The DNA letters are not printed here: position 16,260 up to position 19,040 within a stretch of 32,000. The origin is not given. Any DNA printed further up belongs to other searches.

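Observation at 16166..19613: Uncharacterised three-gene cassette: small acidic protein, Rad50-like hook ATPase with Cys4 ribbon, and DUF3223/HNH-like protein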

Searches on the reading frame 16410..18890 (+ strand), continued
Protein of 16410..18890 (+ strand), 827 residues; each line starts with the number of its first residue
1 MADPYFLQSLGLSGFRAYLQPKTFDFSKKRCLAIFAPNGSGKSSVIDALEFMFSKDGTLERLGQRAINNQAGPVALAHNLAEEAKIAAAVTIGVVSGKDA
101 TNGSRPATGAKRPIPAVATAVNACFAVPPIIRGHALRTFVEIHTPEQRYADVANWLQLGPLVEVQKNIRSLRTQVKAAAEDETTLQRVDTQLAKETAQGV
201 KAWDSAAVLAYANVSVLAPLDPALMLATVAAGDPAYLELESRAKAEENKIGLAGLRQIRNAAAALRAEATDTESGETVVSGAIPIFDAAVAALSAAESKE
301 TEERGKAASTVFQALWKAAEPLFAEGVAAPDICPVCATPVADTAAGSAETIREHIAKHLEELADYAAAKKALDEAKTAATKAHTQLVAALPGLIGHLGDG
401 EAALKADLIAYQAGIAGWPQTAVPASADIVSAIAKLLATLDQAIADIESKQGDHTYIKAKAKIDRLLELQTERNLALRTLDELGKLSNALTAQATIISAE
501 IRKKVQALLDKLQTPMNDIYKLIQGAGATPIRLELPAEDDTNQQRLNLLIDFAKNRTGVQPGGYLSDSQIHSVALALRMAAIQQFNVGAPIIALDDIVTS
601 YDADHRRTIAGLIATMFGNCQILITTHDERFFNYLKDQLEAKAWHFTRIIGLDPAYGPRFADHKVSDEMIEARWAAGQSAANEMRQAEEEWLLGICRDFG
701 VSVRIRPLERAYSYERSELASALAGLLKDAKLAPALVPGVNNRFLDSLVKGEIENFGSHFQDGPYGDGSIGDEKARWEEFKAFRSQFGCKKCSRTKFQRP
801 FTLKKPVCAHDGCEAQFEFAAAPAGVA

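Call 59: search_protein_families(library=pfam, max_evalue=0.01, proteins=[L051:7837-10482:+, L066:8543-10870:+, L072:8554-10875:+, L069:8711-9577:+, L107:8564-9586:+, L095:5035-6087:+, L097:4353-5354:+, L108:3747-4577:+, L087:2206-3339:+])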
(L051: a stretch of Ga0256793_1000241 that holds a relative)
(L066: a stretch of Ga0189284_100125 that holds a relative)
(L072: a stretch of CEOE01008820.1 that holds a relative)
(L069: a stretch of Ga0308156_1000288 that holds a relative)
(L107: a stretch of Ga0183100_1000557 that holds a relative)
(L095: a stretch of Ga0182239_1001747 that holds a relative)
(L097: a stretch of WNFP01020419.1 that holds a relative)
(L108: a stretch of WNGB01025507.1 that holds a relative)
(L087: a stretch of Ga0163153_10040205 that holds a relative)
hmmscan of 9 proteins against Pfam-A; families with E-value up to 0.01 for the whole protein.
L051:7837-10482:+ (882 aa): 3 families
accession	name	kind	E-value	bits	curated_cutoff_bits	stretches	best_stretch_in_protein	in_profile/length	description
PF24391.1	HD-CE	-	7.4e-54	183.6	27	1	67-329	1-262/263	HD-CE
PF13589.12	HATPase_c_3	-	5.8e-08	33.3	25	1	396-511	4-97/137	Histidine kinase-, DNA gyrase B-, and HSP90-like ATPase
PF02518.31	HATPase_c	-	5.2e-06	27.3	26.4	1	398-479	9-64/111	Histidine kinase-, DNA gyrase B-, and HSP90-like ATPase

L066:8543-10870:+ (776 aa): 2 families
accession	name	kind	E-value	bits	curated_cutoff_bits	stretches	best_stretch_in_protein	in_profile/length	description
PF20720.3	nSTAND3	-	1.7e-35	122.5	27.2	1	206-363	1-155/155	Novel STAND NTPase 3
PF04471.18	Mrr_cat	-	0.00032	21.2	21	1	33-137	2-97/115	Restriction endonuclease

L072:8554-10875:+ (774 aa): 2 families
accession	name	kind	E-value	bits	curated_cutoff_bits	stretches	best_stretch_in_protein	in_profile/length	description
PF20720.3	nSTAND3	-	6.1e-36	123.9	27.2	1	201-358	1-155/155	Novel STAND NTPase 3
PF04471.18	Mrr_cat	-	0.0014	19.1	21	1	28-128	2-93/115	Restriction endonuclease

L069:8711-9577:+ (289 aa): 1 family
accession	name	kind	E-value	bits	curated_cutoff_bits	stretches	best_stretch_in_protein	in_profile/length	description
PF14279.12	HNH_5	-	6e-05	23.3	27.5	1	42-88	1-46/56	HNH endonuclease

L107:8564-9586:+ (341 aa): 2 families
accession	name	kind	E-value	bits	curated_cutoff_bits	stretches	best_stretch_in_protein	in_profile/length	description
PF13676.11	TIR_2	-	5.2e-09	37.1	28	1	4-95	1-89/122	TIR domain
PF01582.25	TIR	-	0.00024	21.4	21.3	1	16-83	14-78/179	TIR domain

L095:5035-6087:+ (351 aa): 5 families
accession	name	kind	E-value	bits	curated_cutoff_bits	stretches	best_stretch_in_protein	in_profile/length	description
PF01764.32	Lipase_3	-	3.2e-27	95.6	22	1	124-243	2-137/140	Lipase (class 3)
PF00975.26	Thioesterase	-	4.4e-05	24.2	26.4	1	139-202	27-90/226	Thioesterase domain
PF12697.13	Abhydrolase_6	-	0.00032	21.9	26.3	1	148-235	36-93/217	Alpha/beta hydrolase family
PF12146.15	Hydrolase_4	-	0.00033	20.5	27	1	149-196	41-94/239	Serine aminopeptidase, S33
PF11187.14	Mbeg1-like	-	0.00041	20.3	21.1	1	96-202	15-108/224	Mbeg1-like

L097:4353-5354:+ (334 aa): 0 families

L108:3747-4577:+ (277 aa): 0 families

L087:2206-3339:+ (377 aa): 1 family
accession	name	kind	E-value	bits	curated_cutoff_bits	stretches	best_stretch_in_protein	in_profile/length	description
PF00149.33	Metallophos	-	1.3e-10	42.5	21.5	1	1-161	1-116/191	Calcineurin-like phosphoesterase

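Call 74: search_protein_families(library=padloc, max_evalue=0.00001, proteins=[L066:8543-10870:+, L069:8711-9577:+, L107:8564-9586:+, L095:5035-6087:+, L043:4269-5762:+, L041:2450-4087:+, L047:611-3682:-, L048:3077-4561:-, L064:3437-4951:-])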
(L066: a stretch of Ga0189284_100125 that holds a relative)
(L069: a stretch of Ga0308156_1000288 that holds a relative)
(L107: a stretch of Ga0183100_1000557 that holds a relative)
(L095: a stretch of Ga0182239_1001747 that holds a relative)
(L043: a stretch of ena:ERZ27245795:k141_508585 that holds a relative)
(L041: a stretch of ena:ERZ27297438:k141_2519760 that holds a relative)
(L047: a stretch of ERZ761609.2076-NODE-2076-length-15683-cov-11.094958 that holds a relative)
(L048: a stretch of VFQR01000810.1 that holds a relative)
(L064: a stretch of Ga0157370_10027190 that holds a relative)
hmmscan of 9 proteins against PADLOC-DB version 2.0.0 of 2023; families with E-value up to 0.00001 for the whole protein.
L066:8543-10870:+ (776 aa): 1 family
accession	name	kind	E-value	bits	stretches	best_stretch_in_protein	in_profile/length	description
PDLC05079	PDC-S73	-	7.6e-24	82.5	1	38-372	12-341/752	-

L069:8711-9577:+ (289 aa): 0 families

L107:8564-9586:+ (341 aa): 1 family
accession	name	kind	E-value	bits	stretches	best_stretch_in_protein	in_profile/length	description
PDLC03825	spbK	-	2e-25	87.9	1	3-156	150-307/308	-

L095:5035-6087:+ (351 aa): 0 families

L043:4269-5762:+ (498 aa): 4 families
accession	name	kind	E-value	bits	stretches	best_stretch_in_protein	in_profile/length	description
PDLC01250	Cas4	-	3.7e-07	28.6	1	90-226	51-168/168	"CAS-I,CAS-II,CAS-III,CAS-IV,CAS-V,CAS-VI; acquisition_associated"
PDLC00943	Cas4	-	4e-07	28.2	1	82-226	52-179/180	CRISPR-associated protein Cas4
PDLC00944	Cas4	-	4.2e-07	28.3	1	99-226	65-177/177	Cas4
PDLC01447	Cas4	-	9.3e-06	24.2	0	91-228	47-160/161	"CAS-I,CAS-II,CAS-III,CAS-IV,CAS-V,CAS-VI; acquisition_associated"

L041:2450-4087:+ (546 aa): 36 families (the best 25 are shown)
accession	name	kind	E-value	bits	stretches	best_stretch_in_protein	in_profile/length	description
PDLC03636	MTase_III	-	2.9e-190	631.8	1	5-546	4-550/575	Type III methyltransferase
PDLC03635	MTase_III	-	7.4e-86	287.3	1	46-432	218-602/708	Type III methyltransferase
PDLC03644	MTase_III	-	2e-78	262.5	2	10-204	4-213/542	Type III methyltransferase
PDLC03638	MTase_III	-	1.8e-56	189.9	1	43-430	377-712/816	Type III methyltransferase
PDLC03634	MTase_III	-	2.2e-51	173.5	2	90-395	167-450/621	Type III methyltransferase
PDLC03641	MTase_III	-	4.3e-39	132.6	2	92-394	180-451/657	Type III methyltransferase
PDLC03354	MTase_II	-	3.9e-36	123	2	6-195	23-225/425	Type II methyltransferase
PDLC03640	MTase_III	-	4e-34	116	3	88-142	107-161/654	Type III methyltransferase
PDLC03637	MTase_III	-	5.4e-29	99.2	1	8-197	85-285/513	Type III methyltransferase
PDLC03300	MTase_II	-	2.2e-28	97.2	2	316-402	194-277/302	Type II methyltransferase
PDLC03633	MTase_III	-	1.4e-25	88.1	2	341-402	293-354/616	Type III methyltransferase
PDLC03642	MTase_III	-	8e-25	85.5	1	43-197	79-238/528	Type III methyltransferase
PDLC03632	MTase_III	-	8.3e-24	81.7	2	85-178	233-320/983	Type III methyltransferase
PDLC03646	MTase_III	-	1.1e-23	81.1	1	43-405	468-840/1057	Type III methyltransferase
PDLC03339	MTase_II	-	6.2e-23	79.2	2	47-150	4-116/399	Type II methyltransferase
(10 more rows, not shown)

L047:611-3682:- (1023 aa): 4 families
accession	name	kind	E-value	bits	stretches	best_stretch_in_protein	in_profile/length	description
PDLC03859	LmuB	-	3.8e-18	64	2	19-446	19-393/611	-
PDLC03865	LmuB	-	1.7e-12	44.4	0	613-839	249-441/1007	-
PDLC04135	mad3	-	8.3e-12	43.3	1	18-256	17-219/374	mads_3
PDLC02730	PbeC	-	3.2e-06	24.2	0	4-61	5-61/651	PbeC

L048:3077-4561:- (494 aa): 0 families

L064:3437-4951:- (504 aa): 0 families

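Call 83: find_related_loci(query=A2, collection=viral_contigs, flank=6000)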
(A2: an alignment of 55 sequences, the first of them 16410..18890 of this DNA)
Query A2 (827 aa) in viral_contigs; peptide patterns used: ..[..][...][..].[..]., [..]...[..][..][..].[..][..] (x = any residue, [..] = any of these).
114 stretches matched a pattern; 1 encode a relative of the query (tblastn E <= 1e-3); 1 distinct loci.
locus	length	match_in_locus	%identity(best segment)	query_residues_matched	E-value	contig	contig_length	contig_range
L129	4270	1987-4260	22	7-777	4e-22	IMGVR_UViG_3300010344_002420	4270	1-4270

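Call 89: search_protein_families(library=padloc, alignment_id=A6, max_evalue=1e-8)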
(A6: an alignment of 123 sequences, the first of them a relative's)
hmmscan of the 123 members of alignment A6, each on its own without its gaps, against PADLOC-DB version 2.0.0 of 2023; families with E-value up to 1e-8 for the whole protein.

A. member 1, L093:5855-6700:+ (282 aa): 5 families
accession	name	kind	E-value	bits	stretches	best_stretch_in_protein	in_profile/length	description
PDLC00202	HamC2|HamC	-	2.2e-52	175.9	1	47-268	2-233/245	DUF3223 domain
PDLC00203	HamC2|HamC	-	8.5e-34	114.1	1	46-140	2-97/99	DUF3223 domain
PDLC00205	HamC2|HamC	-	3.7e-26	90.1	1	47-267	2-215/218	DUF3223 domain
PDLC00206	HamC2|HamC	-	4.9e-22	76.7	1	45-261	1-221/239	DUF3223 domain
PDLC00204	HamC2|HamC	-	9.2e-12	43.2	1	47-168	2-129/182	DUF3223 domain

B. families by the number of members that match (of 123 scanned): 102 families (the first 25 are shown)
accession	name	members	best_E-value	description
PDLC05079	PDC-S73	4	7.6e-133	-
PDLC00202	HamC2|HamC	2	2.2e-52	DUF3223 domain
PDLC03859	LmuB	2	1.1e-20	-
PDLC04135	mad3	2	1.5e-16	mads_3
PDLC02926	HTH_VI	2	4e-12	-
PDLC03865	LmuB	2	2.1e-10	-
PDLC00149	GajB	1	3.3e-299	UrvD helicase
PDLC00112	GajB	1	1.2e-227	UrvD helicase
PDLC03812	RTasRmuC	1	9.1e-94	DRT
PDLC00136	GajB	1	1.5e-84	UrvD helicase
PDLC05007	PDC-S35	1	3.2e-70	-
PDLC05005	PDC-S35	1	1.9e-68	-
PDLC05004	PDC-S35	1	8.7e-67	-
PDLC02265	AbiEi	1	7.3e-63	AbiEi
PDLC02400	Aga_TIR-PNTD1-PNTD2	1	1e-61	Class I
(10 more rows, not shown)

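Call 111: list_cluster_members(proteins=[window:16410-18890:+, window:18894-19610:+, window:16190-16414:+])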
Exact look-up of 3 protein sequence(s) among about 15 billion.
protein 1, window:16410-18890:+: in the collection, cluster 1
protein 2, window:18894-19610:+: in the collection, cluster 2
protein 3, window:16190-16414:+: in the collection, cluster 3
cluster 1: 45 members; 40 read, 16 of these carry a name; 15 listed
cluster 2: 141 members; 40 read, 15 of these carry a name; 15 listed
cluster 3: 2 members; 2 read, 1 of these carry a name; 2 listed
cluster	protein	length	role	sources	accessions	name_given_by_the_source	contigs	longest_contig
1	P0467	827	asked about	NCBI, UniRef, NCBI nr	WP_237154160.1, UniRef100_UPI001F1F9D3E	AAA family ATPase [Oryzibacter oryziterrae] | AAA family ATPase n=1 Tax=Oryzibacter oryziterrae TaxID=2766474 RepID=UPI001F1F9D3E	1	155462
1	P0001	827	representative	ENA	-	-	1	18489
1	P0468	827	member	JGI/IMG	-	ABC-type lipoprotein export system ATPase subunit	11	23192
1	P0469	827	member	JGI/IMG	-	ABC-type lipoprotein export system ATPase subunit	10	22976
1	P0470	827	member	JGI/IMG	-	recombinational DNA repair ATPase RecF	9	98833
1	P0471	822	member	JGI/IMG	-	recombinational DNA repair ATPase RecF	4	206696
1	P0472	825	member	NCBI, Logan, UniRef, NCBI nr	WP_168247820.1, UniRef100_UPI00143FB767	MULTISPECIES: AAA family ATPase [unclassified Mesorhizobium] | AAA family ATPase n=1 Tax=unclassified Mesorhizobium TaxID=325217 RepID=UPI00143FB767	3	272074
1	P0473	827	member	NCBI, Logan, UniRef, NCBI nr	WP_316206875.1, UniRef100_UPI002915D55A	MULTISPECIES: AAA family ATPase [unclassified Bradyrhizobium] | AAA family ATPase n=1 Tax=unclassified Bradyrhizobium TaxID=2631580 RepID=UPI002915D55A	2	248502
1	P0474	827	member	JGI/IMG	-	ABC-type lipoprotein export system ATPase subunit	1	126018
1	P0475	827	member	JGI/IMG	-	recombinational DNA repair ATPase RecF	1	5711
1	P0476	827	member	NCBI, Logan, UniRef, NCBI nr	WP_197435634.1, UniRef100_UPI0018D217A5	AAA family ATPase [Agrobacterium vitis] | AAA family ATPase n=1 Tax=Agrobacterium vitis TaxID=373 RepID=UPI0018D217A5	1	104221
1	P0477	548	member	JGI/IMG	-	energy-coupling factor transporter ATP-binding protein EcfA2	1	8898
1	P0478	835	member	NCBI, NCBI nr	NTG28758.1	AAA family ATPase [Agrobacterium rhizogenes] | AAA family ATPase [Rhizobium rhizogenes]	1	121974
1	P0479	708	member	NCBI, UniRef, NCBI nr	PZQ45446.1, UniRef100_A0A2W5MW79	MAG: chromosome segregation protein SMC [Rhodovulum sulfidophilum] | Chromosome segregation protein SMC n=1 Tax=Rhodovulum sulfidophilum TaxID=35806 ...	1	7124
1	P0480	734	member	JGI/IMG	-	tetratricopeptide (TPR) repeat protein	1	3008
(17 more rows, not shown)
